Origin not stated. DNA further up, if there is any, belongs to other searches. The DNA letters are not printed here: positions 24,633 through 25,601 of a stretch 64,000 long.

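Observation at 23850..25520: Low-GC islet: XRE regulator divergent from a zinc-ribbon protein and an overlapping two-TM coiled-coil protein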

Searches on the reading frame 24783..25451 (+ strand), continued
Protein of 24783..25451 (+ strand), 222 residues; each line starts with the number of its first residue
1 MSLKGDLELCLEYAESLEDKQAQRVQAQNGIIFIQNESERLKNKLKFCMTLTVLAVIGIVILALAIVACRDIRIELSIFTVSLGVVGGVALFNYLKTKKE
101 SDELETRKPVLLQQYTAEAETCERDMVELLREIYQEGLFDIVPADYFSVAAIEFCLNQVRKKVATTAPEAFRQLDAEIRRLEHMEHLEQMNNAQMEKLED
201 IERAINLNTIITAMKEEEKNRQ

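Call 31: search_protein_families(library=pfam, proteins=[P0125, P0128, P0133, P0136, P0140, P0146, P0149, P0151, P0154, P0159], max_evalue=0.1)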
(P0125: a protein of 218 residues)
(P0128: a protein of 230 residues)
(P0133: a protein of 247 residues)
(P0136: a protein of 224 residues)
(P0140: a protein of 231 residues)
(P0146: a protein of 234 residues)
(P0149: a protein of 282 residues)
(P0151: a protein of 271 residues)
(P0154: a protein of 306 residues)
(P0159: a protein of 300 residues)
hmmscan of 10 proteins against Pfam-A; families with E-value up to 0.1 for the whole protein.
P0125 (218 aa): 4 families
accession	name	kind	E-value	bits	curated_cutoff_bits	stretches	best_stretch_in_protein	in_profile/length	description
PF14584.11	DUF4446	-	0.00047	20.6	27.4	1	5-50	41-87/150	Protein of unknown function (DUF4446)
PF07406.16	NICE-3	-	0.0079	16.7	22.7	1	74-190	5-123/181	NICE-3 protein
PF06070.16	Herpes_UL32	-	0.036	12.2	25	1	77-143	128-191/1123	Herpesvirus large structural phosphoprotein UL32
PF21096.2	RecA_C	-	0.038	14.6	27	1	102-130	26-54/57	RecA C-terminal domain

P0128 (230 aa): 5 families
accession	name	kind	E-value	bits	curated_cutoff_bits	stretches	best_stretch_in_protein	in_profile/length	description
PF13347.12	MFS_2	-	0.002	17.2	27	1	24-139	118-221/427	MFS/sugar transport protein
PF07332.16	Phage_holin_3_6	-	0.0032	17.9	28.4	1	43-115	33-99/116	Putative Actinobacterial Holin-X, holin superfamily III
PF20990.2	DUF2207_C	-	0.037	14.2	33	0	26-106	117-186/247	Predicted membrane protein (DUF2207) C-terminal domain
PF13567.11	DUF4131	-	0.038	14.1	31.6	1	55-118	14-62/165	Domain of unknown function (DUF4131)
PF04290.18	DctQ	-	0.045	14.1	28.3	1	51-109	69-129/132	Tripartite ATP-independent periplasmic transporters, DctQ component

P0133 (247 aa): 5 families
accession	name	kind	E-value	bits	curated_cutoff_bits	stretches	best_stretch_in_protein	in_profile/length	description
PF20990.2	DUF2207_C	-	0.00053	20.2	33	1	18-155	105-206/247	Predicted membrane protein (DUF2207) C-terminal domain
PF11239.13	DUF3040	-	0.019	15.6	24.7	1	38-76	36-75/84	Protein of unknown function (DUF3040)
PF19865.4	DUF6338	-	0.044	13.8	26.5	1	58-137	41-119/205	Family of unknown function (DUF6338)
PF12730.13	ABC2_membrane_4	-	0.056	13.9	27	0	54-113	50-109/179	ABC-2 family transporter protein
PF12841.12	YvrJ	-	0.09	12.8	29.5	0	141-157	19-35/36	YvrJ protein family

P0136 (224 aa): 4 families
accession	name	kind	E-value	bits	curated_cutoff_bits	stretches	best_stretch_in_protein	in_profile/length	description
PF24838.2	8xMP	-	0.02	15.2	30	1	56-160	20-118/136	Octameric membrane protein family (8xMP)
PF23659.1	UFL1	-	0.025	15.4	27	1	157-210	30-83/120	E3 UFM1-protein ligase 1-like domain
PF08592.16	Anthrone_oxy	-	0.082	13.5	27.3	0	63-129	16-84/106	Anthrone oxygenase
PF11860.13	Muramidase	-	0.085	13.6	22.3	0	22-88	62-127/175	N-acetylmuramidase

P0140 (231 aa): 7 families
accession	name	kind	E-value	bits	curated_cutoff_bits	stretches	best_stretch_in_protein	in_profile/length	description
PF24800.1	DUF7702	-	0.00016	21.5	27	1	47-122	104-180/244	Domain of unknown function (DUF7702)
PF20990.2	DUF2207_C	-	0.015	15.5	33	1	39-131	123-212/247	Predicted membrane protein (DUF2207) C-terminal domain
PF13209.11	DUF4017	-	0.027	14.8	21.6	1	58-111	7-58/60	Protein of unknown function (DUF4017)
PF05859.17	Mis12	-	0.034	14.3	25.7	1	172-228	112-169/231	Mis12 protein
PF06103.16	DUF948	-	0.04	14.6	37.2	0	91-138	9-58/89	Bacterial protein of unknown function (DUF948)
PF15048.11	OSTbeta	-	0.065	13.8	27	0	92-148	39-98/122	Organic solute transporter subunit beta protein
PF09304.16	Cortex-I_coil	-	0.098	13.3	60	0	105-132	50-77/107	Cortexillin coiled-coil region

P0146 (234 aa): 2 families
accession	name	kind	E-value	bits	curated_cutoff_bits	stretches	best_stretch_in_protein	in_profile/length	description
PF24709.1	DUF7670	-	0.061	14.1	29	0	48-107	7-63/118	Domain of unknown function (DUF7670)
PF13858.11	DUF4199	-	0.068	14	32.3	0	60-107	3-48/165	Protein of unknown function (DUF4199)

P0149 (282 aa): 7 families
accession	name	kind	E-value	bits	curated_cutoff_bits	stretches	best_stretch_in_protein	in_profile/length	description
PF06738.18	ThrE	-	0.01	15.7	26.3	1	18-104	70-156/241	Putative threonine/serine exporter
PF24417.1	DUF7549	-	0.02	15.2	27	0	154-212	42-100/166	Family of unknown function (DUF7549)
PF19845.4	DUF6320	-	0.031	14.6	29.9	1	50-108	8-64/186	Family of unknown function (DUF6320)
PF17260.7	DUF5326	-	0.043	14.5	27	1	59-103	22-62/70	Family of unknown function (DUF5326)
PF19655.4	DUF6158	-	0.047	14.1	26.8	0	150-195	4-47/66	Family of unknown function (DUF6158)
PF04246.17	RseC_MucC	-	0.066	13.6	24.4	0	62-108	76-120/130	Positive regulator of sigma(E), RseC/MucC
PF00758.23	EPO_TPO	-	0.098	13.3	25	0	105-170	50-113/158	Erythropoietin/thrombopoietin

P0151 (271 aa): 4 families
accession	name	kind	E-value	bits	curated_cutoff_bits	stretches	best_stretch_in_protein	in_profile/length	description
PF11368.13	DUF3169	-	0.0057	16.7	31.6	1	65-157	9-98/250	Protein of unknown function (DUF3169)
PF07246.16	Phlebovirus_NSM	-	0.019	14.8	27.2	0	118-173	177-234/264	Phlebovirus nonstructural protein NS-M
PF03896.21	TRAP_alpha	-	0.061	13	24.7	0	87-140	117-170/180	Translocon-associated protein (TRAP), alpha subunit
PF04277.18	OAD_gamma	-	0.075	14.2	27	0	96-151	7-63/76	Oxaloacetate decarboxylase, gamma chain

P0154 (306 aa): 3 families
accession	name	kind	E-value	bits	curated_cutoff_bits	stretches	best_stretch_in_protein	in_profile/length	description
PF04136.21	COG3_N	-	0.012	16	27.9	1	209-261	13-65/147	Conserved oligomeric Golgi complex subunit 3, N-terminal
PF04973.17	NMN_transporter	-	0.038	14.4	27.3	1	46-105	72-132/175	Nicotinamide mononucleotide transporter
PF00213.23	OSCP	-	0.091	13.3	22.3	0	140-212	47-119/172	ATP synthase delta (OSCP) subunit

P0159 (300 aa): 5 families
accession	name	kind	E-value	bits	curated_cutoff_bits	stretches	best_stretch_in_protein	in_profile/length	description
PF01943.22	Polysacc_synt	-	0.0067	16.3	28.2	1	81-150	132-202/274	Polysaccharide biosynthesis protein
PF08772.16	Zn_ribbon_NOB1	-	0.014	15.9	24.9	1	2-38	10-44/72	Nin one binding (NOB1) Zn-ribbon like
PF13314.11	DUF4083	-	0.018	15.4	25.4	1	116-155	5-44/57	Domain of unknown function (DUF4083)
PF14369.11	Zn_ribbon_19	-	0.046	14.3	30.8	1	1-22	3-28/35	zinc-ribbon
PF12773.13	DZR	-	0.052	14.2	27.3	0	3-22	27-45/45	Double zinc ribbon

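Call 33: find_related_loci(query=A1, collection=genome_contigs, flank=5000)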
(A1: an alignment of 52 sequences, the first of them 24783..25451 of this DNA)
Query A1 (222 aa) in genome_contigs; peptide patterns used: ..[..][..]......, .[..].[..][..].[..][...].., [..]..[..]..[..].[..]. (x = any residue, [..] = any of these).
28 stretches matched a pattern; 4 encode a relative of the query (tblastn E <= 1e-3); 4 distinct loci.
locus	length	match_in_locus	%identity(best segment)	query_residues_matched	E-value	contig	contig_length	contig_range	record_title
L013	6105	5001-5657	56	1-222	7e-74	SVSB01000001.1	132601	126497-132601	MAG: Oscillospiraceae bacterium isolate SIG658 NODE_2881_length_132601_cov_2.075237, whole genome shotgun sequence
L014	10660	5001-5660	57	1-222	5e-71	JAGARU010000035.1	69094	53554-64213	MAG: Clostridia bacterium isolate RGIG8715 Water_deer_Colon-4__c93044, whole genome shotgun sequence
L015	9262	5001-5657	53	1-220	2e-69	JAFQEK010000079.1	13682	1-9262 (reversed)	MAG: Clostridia bacterium isolate RGIG1744 Goat_Cecum-3__c421579, whole genome shotgun sequence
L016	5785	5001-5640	57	1-212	4e-66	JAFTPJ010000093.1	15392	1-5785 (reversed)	MAG: Clostridia bacterium isolate RGIG4028 Roe_deer_Cecum-5__c296846, whole genome shotgun sequence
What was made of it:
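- Only 4 of 185,579 species representatives carry it (call 33).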

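Call 34: search_solved_structures(query=A1, max_evalue=1)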
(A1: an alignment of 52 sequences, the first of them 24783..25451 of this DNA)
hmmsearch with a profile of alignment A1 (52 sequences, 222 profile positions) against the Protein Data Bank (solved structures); distinct sequences matched with E-value up to 1: 2.
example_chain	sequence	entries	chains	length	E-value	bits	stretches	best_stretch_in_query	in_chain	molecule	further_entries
7evp_C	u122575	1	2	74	0.13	15.2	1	3-31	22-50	Sliding clamp inhibitor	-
1iur_A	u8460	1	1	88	0.33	13.9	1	168-190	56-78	KIAA0730 protein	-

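Call 43: search_dna_similar(query=window:24783-25451:+, collection=phages, mode=protein, max_evalue=0.01)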
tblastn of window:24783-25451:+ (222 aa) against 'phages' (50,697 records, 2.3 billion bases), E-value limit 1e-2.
No match.

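Call 45: search_dna_similar(query=window:24783-25451:+, collection=plasmids, mode=protein, max_evalue=0.01)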
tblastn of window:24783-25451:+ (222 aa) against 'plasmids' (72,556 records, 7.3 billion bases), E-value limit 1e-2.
No match.

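Call 46: find_related_loci(query=A1, collection=viral_contigs, flank=8000)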
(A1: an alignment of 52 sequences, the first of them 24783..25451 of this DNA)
Query A1 (222 aa) in viral_contigs; peptide patterns used: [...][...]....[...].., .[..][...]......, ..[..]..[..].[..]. (x = any residue, [..] = any of these).
261 stretches matched a pattern, but none encodes a relative of the query by tblastn (E <= 1e-3).

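Call 49: search_protein_families(library=pfam, alignment_id=A3, max_evalue=0.01)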
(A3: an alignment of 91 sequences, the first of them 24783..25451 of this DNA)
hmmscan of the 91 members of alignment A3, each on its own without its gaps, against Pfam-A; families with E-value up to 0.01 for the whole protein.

A. member 1, window:24783-25451:+ (222 aa): 0 families

B. families by the number of members that match (of 91 scanned): 84 families (the first 25 are shown)
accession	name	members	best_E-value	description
PF13240.11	Zn_Ribbon_1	11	1.1e-08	zinc-ribbon domain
PF20990.2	DUF2207_C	11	0.00018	Predicted membrane protein (DUF2207) C-terminal domain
PF12773.13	DZR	11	0.00021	Double zinc ribbon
PF13248.11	Zn_ribbon_3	9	6.5e-06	zinc-ribbon domain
PF19762.4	DUF6249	3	0.00052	Domain of unknown function (DUF6249)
PF07332.16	Phage_holin_3_6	3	0.0017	Putative Actinobacterial Holin-X, holin superfamily III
PF24463.1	DUF7577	2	5e-05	Domain of unknown function (DUF7577)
PF06295.17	ZapG-like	2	0.0011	Z-ring associated protein G-like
PF20563.3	DUF6773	2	0.0021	Family of unknown function (DUF6773)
PF17032.10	Zn_ribbon_15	2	0.0054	zinc-ribbon family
PF14149.11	YhfH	2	0.0079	YhfH-like protein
PF06667.17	PspB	1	3.8e-06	Phage shock protein B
PF24460.1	DUF7575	1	1.1e-05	Domain of unknown function (DUF7575)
PF13903.11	Claudin_2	1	4.9e-05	PMP-22/EMP/MP20/Claudin tight junction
PF10112.14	Halogen_Hydrol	1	5.4e-05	5-bromo-4-chloroindolyl phosphate hydrolysis protein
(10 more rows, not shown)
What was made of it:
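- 11 of 91 distant B-like proteins carry a fused N-terminal zinc ribbon (call 49).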

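Call 50: search_protein_families(library=ncbifam, alignment_id=A3, max_evalue=0.01)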
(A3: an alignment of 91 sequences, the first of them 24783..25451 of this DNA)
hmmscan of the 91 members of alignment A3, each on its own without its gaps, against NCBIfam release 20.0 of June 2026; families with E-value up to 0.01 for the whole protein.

A. member 1, window:24783-25451:+ (222 aa): 2 families
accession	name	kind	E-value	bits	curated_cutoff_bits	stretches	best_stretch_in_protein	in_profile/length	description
NF046000.1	MAG1210_fam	subfamily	0.0015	17.2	275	1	35-138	53-160/550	MAG1210 family protein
NF033536.1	lasso_PqqD_Bac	exception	0.0016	18.5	80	1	83-140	34-87/88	lasso peptide biosynthesis PqqD family chaperone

B. families by the number of members that match (of 91 scanned): 68 families (the first 25 are shown)
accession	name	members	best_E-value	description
NF046000.1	MAG1210_fam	22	1.4e-05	MAG1210 family protein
NF033928.1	alph_xenorhab_A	4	1.4e-06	alpha-xenorhabdolysin family binary toxin subunit A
TIGR04561.1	membra_charge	4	0.00048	TIGR04561 family membrane protein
TIGR01218.1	Gpos_tandem_5TM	3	0.0015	tandem five-TM protein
NF045996.1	MAG0920_fam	2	1.9e-05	MAG0920 family protein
NF058603.1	SCO2097_fam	2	4.4e-05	SCO2097 family morphological protein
TIGR03142.1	cytochro_ccmI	2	0.00017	c-type cytochrome biogenesis protein CcmI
NF001646.0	PRK00420.1-3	2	0.00022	hypothetical protein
NF049861.1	SCO2400_fam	2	0.0003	SCO2400 family protein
NF008672.1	PRK11677.1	2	0.00078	Z-ring associated protein ZapG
NF033218.1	anchor_AmaP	2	0.00084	alkaline shock response membrane anchor protein AmaP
NF045844.1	BC85_0335_fam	2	0.0022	BC85_0335 family putative methyltransferase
NF033891.1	surf_exc_IncI1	1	1.1e-06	plasmid IncI1-type surface exclusion protein ExcA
NF006993.0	PRK09458.1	1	9.6e-05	envelope stress response membrane protein PspB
NF052423.1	lpg1689_fam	1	0.00018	lpg1689 family Dot/Icm T4SS effector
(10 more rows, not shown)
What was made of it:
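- NCBIfam XaxA model in 4 of 91 relatives (call 50).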

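Call 51: find_encoding_contigs(protein=P0125, flank=5000, max_places=3)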
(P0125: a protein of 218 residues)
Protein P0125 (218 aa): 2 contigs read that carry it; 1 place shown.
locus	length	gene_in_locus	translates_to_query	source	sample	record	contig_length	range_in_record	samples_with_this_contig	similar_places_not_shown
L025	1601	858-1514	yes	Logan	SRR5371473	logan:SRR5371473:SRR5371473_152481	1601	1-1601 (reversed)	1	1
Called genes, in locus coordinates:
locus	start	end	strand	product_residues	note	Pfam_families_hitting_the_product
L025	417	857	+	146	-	-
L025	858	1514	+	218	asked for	-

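Call 55: find_encoding_contigs(protein=P0159, flank=6000, max_places=3)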
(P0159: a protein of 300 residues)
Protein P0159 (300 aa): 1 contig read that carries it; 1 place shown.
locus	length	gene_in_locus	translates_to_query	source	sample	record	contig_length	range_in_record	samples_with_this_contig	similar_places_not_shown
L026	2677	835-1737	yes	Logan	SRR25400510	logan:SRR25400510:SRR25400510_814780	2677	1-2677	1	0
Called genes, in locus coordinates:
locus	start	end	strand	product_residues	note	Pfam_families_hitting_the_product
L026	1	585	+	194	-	?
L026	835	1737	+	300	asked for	-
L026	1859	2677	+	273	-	?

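Call 60: find_related_loci(query=A5, collection=metagenome_contigs, flank=5000)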
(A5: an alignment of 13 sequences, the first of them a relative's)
Query A5 (263 aa) in metagenome_contigs; peptide patterns used: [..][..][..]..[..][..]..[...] (x = any residue, [..] = any of these).
160 stretches matched a pattern; 19 encode a relative of the query (tblastn E <= 1e-3); 19 distinct loci.
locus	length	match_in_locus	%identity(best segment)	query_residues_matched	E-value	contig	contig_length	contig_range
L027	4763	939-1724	30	1-260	3e-30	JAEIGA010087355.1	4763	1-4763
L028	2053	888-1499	28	5-210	2e-12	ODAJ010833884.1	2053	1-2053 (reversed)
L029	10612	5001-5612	28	5-210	2e-12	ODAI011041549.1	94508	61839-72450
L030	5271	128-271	42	167-214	2e-8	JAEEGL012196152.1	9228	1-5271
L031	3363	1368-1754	25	82-232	2e-8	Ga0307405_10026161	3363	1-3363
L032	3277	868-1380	21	46-228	5e-8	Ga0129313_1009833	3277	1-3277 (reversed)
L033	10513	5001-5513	21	46-228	9e-8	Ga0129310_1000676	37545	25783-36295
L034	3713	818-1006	39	169-232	3e-7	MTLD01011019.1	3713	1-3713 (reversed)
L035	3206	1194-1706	26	31-219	8e-7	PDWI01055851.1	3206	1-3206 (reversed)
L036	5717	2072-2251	41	148-208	2e-6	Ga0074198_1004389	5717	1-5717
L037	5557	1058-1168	46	172-208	4e-6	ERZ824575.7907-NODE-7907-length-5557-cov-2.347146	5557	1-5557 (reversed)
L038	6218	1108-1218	46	172-208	4e-6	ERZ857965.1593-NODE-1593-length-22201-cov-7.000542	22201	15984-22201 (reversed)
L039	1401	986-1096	46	172-208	3e-6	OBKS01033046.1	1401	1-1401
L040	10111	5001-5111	46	172-208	4e-6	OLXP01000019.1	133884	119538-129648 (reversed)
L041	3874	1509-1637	42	168-210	5e-6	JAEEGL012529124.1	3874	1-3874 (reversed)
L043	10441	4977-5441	27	25-216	2e-5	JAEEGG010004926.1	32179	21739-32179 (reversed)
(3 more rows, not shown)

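Call 71: find_related_loci(query=A5, collection=viral_contigs, flank=6000)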
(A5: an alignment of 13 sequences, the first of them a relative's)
Query A5 (263 aa) in viral_contigs; peptide patterns used: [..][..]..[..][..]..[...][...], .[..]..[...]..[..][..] (x = any residue, [..] = any of these).
19 stretches matched a pattern; 1 encode a relative of the query (tblastn E <= 1e-3); 1 distinct loci.
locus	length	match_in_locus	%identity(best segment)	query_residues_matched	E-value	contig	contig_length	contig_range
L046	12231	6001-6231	34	168-244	3e-9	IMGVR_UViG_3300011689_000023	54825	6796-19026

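Call 72: search_dna_similar(query=P0168, collection=phages, mode=protein, max_evalue=0.001)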
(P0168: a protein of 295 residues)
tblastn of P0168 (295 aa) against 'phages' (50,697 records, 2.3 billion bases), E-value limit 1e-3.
No match.

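Call 74: search_protein_families(library=pfam, proteins=[L043:3109-4428:-, L043:5729-6664:-, L046:6536-7627:+, L046:4954-5277:-, L036:1242-1487:-, L040:5354-5767:+, L041:1800-2057:+, L046:3837-4214:+, L046:4409-4957:+, L001:3740-4492:-], max_evalue=0.001)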
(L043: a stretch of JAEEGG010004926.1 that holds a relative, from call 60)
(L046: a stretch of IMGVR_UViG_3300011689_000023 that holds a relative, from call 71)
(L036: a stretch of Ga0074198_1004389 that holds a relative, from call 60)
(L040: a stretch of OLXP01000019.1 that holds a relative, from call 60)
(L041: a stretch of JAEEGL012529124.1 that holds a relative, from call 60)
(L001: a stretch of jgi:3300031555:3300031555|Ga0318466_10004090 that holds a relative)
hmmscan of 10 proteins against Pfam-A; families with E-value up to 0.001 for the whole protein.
L043:3109-4428:- (439 aa): 2 families
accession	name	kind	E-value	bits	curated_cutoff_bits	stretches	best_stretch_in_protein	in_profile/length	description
PF13304.12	AAA_21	-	1.2e-22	81.9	27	1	51-365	3-304/304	AAA domain, putative AbiEii toxin, Type IV TA system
PF13175.12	AAA_15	-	4.2e-05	23.8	32.1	0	296-363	300-373/374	AAA ATPase domain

L043:5729-6664:- (311 aa): 2 families
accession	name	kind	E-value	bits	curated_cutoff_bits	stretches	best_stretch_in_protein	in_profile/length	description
PF01569.27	PAP2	-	1.5e-20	73.7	27.2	1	162-303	3-126/130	PAP2 superfamily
PF14378.12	PAP2_3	-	3e-08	34.1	27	1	221-295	122-188/190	PAP2 superfamily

L046:6536-7627:+ (363 aa): 1 family
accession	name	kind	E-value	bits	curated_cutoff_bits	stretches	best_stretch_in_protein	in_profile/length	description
PF09851.14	SHOCT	-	2.5e-07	30.7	27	1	327-352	2-27/28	Short C-terminal domain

L046:4954-5277:- (107 aa): 3 families
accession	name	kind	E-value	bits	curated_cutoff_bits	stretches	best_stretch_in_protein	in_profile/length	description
PF01381.28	HTH_3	-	9.6e-08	32.4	23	1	12-65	1-54/55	Helix-turn-helix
PF12844.13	HTH_19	-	4.6e-06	26.9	30.2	1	11-65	3-57/64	Helix-turn-helix domain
PF13560.12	HTH_31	-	0.00033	21.4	27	1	9-63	3-58/64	Helix-turn-helix domain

L036:1242-1487:- (81 aa): 5 families
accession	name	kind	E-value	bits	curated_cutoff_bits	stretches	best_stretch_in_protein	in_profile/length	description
PF01381.28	HTH_3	-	2.2e-13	50.4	23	1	22-74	3-53/55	Helix-turn-helix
PF12844.13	HTH_19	-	7.4e-09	35.8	30.2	1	17-51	1-35/64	Helix-turn-helix domain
PF13560.12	HTH_31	-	8.4e-07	29.6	27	1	15-50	1-36/64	Helix-turn-helix domain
PF13413.12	HTH_25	-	1.9e-05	24.8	24.6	1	24-53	6-35/62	Helix-turn-helix domain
PF13443.12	HTH_26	-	0.00051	20.7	22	1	24-78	6-59/63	Cro/C1-type HTH DNA-binding domain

L040:5354-5767:+ (137 aa): 0 families

L041:1800-2057:+ (85 aa): 2 families
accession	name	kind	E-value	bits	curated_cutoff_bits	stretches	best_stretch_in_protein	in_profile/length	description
PF13240.11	Zn_Ribbon_1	-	7.4e-08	32.4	25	1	3-24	2-23/23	zinc-ribbon domain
PF12773.13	DZR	-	2.6e-05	24.7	27.3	1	3-25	1-23/45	Double zinc ribbon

L046:3837-4214:+ (125 aa): 1 family
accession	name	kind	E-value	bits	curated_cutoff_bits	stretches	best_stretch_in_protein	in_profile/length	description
PF02661.23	Fic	-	2.2e-17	64.1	24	1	4-85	2-93/93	Fic/DOC family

L046:4409-4957:+ (182 aa): 1 family
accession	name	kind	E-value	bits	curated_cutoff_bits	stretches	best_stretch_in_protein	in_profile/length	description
PF00239.26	Resolvase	-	9.1e-44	149.5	23.3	1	3-136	2-145/145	Resolvase, N terminal domain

L001:3740-4492:- (250 aa): 0 families

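Call 76: search_solved_structures(query=A5, max_evalue=1)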
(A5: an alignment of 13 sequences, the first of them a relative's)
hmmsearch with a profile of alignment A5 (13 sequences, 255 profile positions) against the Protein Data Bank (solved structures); distinct sequences matched with E-value up to 1: 42.
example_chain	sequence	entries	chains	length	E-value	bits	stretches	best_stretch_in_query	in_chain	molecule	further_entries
6k4j_A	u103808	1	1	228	0.02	17.7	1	46-146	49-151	CD9 antigen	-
8u1a_A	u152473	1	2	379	0.049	16.4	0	21-66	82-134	Designed Near Infrared Fluorescent Protein MC7BP34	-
7qhm_J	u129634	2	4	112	0.055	16.3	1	53-120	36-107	Hypothetical membrane protein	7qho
5vb2_A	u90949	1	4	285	0.11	15.3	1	80-154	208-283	Ion transport protein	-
9uc3_A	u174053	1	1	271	0.17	14.7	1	80-154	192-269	Ion transport protein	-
8ha1_A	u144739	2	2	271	0.18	14.6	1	80-154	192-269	Ion transport protein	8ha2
24js_A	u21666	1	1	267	0.18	14.5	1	80-154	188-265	Ion transport protein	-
9uc4_A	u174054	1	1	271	0.19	14.5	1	80-154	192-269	Ion transport protein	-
9uc2_A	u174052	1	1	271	0.2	14.5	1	80-154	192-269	Ion transport protein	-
9vdq_A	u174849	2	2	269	0.21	14.4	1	80-154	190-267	Ion transport protein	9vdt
9uc1_A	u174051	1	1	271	0.21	14.4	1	80-154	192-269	Ion transport protein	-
9vdr_A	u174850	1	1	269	0.21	14.3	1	80-154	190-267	Ion transport protein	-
5yua_A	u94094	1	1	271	0.21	14.3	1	80-154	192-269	Ion transport protein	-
5yub_A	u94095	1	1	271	0.21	14.3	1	80-154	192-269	Ion transport protein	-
5yuc_A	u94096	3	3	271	0.21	14.3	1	80-154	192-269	Ion transport protein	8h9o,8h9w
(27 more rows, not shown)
